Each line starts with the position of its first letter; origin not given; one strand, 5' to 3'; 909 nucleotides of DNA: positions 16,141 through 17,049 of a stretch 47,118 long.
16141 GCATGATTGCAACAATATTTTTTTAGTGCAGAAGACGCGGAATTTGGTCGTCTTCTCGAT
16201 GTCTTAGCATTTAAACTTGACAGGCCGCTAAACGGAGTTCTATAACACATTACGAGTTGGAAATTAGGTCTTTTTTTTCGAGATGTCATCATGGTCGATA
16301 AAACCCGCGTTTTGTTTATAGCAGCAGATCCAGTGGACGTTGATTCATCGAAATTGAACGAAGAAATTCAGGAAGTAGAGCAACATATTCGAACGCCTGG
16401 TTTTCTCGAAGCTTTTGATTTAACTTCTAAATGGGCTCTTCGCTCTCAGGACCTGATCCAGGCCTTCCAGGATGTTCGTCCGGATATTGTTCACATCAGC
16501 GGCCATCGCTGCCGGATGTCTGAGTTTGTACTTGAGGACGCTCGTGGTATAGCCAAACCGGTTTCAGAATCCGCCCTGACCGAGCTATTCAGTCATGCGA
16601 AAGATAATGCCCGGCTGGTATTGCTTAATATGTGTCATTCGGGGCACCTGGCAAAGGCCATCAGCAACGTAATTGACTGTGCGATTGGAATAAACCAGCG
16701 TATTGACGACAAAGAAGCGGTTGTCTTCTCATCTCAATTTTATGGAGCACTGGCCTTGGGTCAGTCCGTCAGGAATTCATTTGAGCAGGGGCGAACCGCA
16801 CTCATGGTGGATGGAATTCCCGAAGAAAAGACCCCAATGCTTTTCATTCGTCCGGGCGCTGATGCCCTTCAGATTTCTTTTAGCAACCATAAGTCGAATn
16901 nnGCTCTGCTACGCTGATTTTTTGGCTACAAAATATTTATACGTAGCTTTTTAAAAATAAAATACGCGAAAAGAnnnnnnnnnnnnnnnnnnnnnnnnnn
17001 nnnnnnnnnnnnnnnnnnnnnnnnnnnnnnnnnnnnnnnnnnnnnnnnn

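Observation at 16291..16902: Stand-alone minimal CHAT/caspase-fold protease divergently transcribed from the T6SS-like operon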

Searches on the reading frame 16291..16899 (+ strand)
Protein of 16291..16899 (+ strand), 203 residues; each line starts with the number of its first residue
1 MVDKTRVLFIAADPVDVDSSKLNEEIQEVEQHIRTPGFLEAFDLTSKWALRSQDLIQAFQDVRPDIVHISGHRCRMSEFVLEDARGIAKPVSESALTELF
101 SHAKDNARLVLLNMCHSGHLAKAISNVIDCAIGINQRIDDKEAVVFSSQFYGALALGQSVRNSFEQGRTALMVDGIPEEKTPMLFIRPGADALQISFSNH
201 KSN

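Call 4: search_protein_families(library=pfam, proteins=[window:16291-16899:+], max_evalue=10)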
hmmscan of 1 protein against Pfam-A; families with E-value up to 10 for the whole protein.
window:16291-16899:+ (203 aa): 2 families
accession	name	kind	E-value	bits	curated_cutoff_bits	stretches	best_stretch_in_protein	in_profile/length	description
PF12770.12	CHAT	-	2.7e-05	24.2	24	1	23-172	107-267/289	CHAT domain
PF10392.15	COG5_N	-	0.16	12.6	31.2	1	17-89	33-104/132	Conserved oligomeric Golgi complex subunit 5, N-terminal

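Call 6: search_protein_families(library=padloc, proteins=[window:16291-16899:+], max_evalue=1)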
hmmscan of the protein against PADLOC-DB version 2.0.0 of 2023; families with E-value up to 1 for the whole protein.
window:16291-16899:+ (203 aa): 2 families
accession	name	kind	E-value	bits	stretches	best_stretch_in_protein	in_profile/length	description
PDLC02016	SAVED_CHAT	-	1.7e-07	28.5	1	23-165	308-451/498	-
PDLC02988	chat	-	4.8e-06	24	1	5-166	10-152/455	-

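Call 7: search_protein_families(library=ncbifam, proteins=[window:16291-16899:+], max_evalue=0.01)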
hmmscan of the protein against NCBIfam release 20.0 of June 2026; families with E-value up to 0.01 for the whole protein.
window:16291-16899:+ (203 aa): 0 families

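Call 8: find_homologous_proteins(query=window:16291-16899:+, max_evalue=0.001)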
Query window:16291-16899:+ (203 aa): 4 proteins with E <= 0.001 among 90 candidates.
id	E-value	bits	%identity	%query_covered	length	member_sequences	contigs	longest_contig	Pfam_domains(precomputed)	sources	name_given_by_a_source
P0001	3.1e-127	440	100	100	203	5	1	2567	PF12770.13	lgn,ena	-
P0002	6.5e-65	237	56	97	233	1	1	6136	PF12770.13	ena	-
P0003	8.7e-60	220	51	100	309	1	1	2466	PF12770.13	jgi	-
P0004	7.1e-49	184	57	77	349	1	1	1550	PF12770.13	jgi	jgi:hypothetical protein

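Call 10: find_encoding_contigs(protein=P0001, flank=10000)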
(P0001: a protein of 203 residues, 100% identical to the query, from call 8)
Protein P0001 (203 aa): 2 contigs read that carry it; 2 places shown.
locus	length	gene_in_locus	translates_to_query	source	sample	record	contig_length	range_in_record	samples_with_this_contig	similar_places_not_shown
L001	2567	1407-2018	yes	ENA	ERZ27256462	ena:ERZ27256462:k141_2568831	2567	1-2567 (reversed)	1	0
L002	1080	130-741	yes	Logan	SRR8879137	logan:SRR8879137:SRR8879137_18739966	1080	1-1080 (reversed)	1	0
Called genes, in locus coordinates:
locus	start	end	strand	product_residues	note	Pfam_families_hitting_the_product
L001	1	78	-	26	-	?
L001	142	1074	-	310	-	-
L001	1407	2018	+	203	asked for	PF12770:CHAT (faint)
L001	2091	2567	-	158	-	?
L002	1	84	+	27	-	?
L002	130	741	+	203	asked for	PF12770:CHAT (faint)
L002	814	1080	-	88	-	?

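Call 14: search_solved_structures(query=A2, max_evalue=10, show_alignments=2)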
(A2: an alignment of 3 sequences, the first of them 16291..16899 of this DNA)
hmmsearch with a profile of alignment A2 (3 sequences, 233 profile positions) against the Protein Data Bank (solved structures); distinct sequences matched with E-value up to 10: 5.
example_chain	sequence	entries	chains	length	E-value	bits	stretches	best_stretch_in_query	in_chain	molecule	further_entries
8tl0_A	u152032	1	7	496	1.2e-18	70.8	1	6-166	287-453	CHAT domain-containing protein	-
3kzt_A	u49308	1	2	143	0.61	12.9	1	125-178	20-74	uncharacterized protein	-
6xkk_A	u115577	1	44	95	0.9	12.3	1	27-67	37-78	NACHT, LRR and PYD domains-containing protein 1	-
6k7v_J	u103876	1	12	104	1.6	11.5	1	27-67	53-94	NACHT, LRR and PYD domains-containing protein 1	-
3kat_A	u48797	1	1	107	1.6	11.5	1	27-67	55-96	NACHT, LRR and PYD domains-containing protein 1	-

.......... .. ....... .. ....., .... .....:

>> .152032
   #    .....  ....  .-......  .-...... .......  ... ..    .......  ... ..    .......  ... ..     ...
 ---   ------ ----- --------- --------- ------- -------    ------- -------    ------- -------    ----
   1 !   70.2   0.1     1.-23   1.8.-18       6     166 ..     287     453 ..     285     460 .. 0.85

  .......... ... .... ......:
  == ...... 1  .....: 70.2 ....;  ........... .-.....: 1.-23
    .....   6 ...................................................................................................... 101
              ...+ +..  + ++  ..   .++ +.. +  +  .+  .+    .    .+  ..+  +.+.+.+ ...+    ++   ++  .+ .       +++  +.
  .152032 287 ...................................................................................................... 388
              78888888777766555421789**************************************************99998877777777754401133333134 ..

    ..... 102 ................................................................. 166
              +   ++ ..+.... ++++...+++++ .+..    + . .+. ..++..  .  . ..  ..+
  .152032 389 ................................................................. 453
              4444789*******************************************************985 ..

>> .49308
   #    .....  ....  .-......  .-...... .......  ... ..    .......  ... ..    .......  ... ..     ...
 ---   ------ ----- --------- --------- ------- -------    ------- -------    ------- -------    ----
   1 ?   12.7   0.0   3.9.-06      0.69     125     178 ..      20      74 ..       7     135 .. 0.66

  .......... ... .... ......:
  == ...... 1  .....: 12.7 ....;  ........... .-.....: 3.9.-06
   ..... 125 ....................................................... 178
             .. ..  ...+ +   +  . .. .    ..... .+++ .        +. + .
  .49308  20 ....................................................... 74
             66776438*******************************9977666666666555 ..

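Call 15: find_encoding_contigs(protein=P0002, flank=10000)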
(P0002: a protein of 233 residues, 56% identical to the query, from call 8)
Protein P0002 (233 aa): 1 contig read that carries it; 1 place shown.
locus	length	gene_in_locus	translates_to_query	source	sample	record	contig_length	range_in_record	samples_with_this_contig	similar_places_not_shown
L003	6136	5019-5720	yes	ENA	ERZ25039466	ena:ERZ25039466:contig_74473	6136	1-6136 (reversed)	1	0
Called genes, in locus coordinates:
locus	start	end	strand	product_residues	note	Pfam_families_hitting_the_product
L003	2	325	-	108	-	?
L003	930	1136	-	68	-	-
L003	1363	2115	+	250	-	PF00069:Pkinase (weak)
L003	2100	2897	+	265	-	PF00069:Pkinase, PF07714:PK_Tyr_Ser-Thr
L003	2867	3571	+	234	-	PF03118:RNA_pol_A_CTD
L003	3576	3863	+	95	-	-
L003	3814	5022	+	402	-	-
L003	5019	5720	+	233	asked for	PF12770:CHAT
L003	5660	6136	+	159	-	?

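Call 16: find_encoding_contigs(protein=P0003, flank=10000)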
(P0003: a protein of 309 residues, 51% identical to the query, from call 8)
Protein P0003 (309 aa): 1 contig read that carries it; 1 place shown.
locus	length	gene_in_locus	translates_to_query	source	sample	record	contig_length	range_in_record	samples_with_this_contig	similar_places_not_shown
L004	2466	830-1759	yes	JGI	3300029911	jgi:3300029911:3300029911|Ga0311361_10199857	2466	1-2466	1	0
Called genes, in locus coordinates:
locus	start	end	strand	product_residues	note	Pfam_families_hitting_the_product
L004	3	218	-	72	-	?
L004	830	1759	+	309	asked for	PF12770:CHAT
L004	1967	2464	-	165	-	?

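Call 17: predict_structure(alignment_id=A1)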
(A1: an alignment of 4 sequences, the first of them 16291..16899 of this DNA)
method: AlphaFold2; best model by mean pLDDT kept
length: 203 residues; sequences in the alignment: 4
mean_pLDDT: 42.6   pTM: 0.35
mean pLDDT of the five models: 42.6, 40.5, 33.5, 33.2, 30.3
residues with pLDDT >= 90: 0; 70-90: 6; 50-70: 47; < 50: 150
segments of 3 or more residues with pLDDT < 50: 1-17, 39-54, 62-91, 97-99, 101-140, 150-161, 182-203
pLDDT, mean of each block of 10 residues (from residue 1): 29 39 52 52 37 49 44 38 43 50 36 37 38 35 51 43 61 66 35 23 25
secondary structure, 60 per line:
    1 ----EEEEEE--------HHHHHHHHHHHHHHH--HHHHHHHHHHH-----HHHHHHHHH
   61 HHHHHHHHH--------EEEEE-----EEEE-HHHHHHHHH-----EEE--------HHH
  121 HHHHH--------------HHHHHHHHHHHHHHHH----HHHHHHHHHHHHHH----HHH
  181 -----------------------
elements in order: E5-10 H19-33 H36-46 H52-69 E78-82 E88-91 H93-101 E107-109 H118-125 H140-155 H160-173

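Call 19: search_protein_representatives(alignment_id=A2)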
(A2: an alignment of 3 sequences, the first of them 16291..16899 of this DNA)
Query: 3 sequences, 233 profile positions. Proteins with E-value up to 0.001 (for the whole library): 22339; up to 1e-10: 12152; up to 1e-30: 6146. The best 150 are listed.
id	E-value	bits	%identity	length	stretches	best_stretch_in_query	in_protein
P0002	1.7e-135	466.3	-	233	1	1-233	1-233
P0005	7.9e-131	451.0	-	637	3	22-189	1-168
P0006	2.0e-127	439.9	-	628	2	9-195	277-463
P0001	1.1e-114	398.1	-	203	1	1-203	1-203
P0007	1.6e-97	342.0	-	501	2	5-185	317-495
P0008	4.3e-94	330.8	-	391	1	1-209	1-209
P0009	1.3e-87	309.6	-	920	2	4-184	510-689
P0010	2.9e-87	308.5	-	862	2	4-189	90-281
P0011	5.9e-87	307.4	-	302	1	3-202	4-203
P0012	8.2e-85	300.4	-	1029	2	4-197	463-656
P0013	8.7e-84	297.1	-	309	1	2-200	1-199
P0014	1.5e-81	289.8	-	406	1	1-201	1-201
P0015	3.4e-81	288.6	-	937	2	4-194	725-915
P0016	3.7e-81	288.5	-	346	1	3-199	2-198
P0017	4.7e-80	284.9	-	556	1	3-205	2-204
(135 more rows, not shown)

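Call 29: search_protein_families(library=pfam, alignment_id=A4, max_evalue=0.001)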
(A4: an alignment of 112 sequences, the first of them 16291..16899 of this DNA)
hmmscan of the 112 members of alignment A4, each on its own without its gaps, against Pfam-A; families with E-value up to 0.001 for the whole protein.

A. member 1, window:16291-16899:+ (203 aa): 1 family
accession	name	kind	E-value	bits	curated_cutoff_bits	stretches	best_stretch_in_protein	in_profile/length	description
PF12770.12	CHAT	-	2.7e-05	24.2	24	1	23-172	107-267/289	CHAT domain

B. families by the number of members that match (of 112 scanned): 73 families (the first 25 are shown)
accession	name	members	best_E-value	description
PF12770.12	CHAT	111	4.6e-15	CHAT domain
PF13676.11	TIR_2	6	4.6e-18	TIR domain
PF00656.27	Peptidase_C14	4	0.00027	Caspase domain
PF03781.23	FGE-sulfatase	3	4.6e-61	Sulfatase-modifying factor enzyme 1-like domain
PF16697.10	Yop-YscD_cpl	3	1e-13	Inner membrane component of T3SS, cytoplasmic domain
PF00498.31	FHA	3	1.2e-13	FHA domain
PF05729.18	NACHT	3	6.1e-11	NACHT domain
PF00805.28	Pentapeptide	2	7.7e-22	Pentapeptide repeats (8 copies)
PF19964.5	EAD11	2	1.8e-14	Effector-associated domain 11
PF12773.13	DZR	2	6.1e-12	Double zinc ribbon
PF13240.11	Zn_Ribbon_1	2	2.5e-11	zinc-ribbon domain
PF13401.12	AAA_22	2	1.3e-08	AAA domain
PF13191.12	AAA_16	2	1.3e-07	AAA ATPase domain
PF24883.2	NPHP3_N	2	2.4e-06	Nephrocystin 3, N-terminal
PF18912.6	DZR_2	2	0.00013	Double zinc ribbon domain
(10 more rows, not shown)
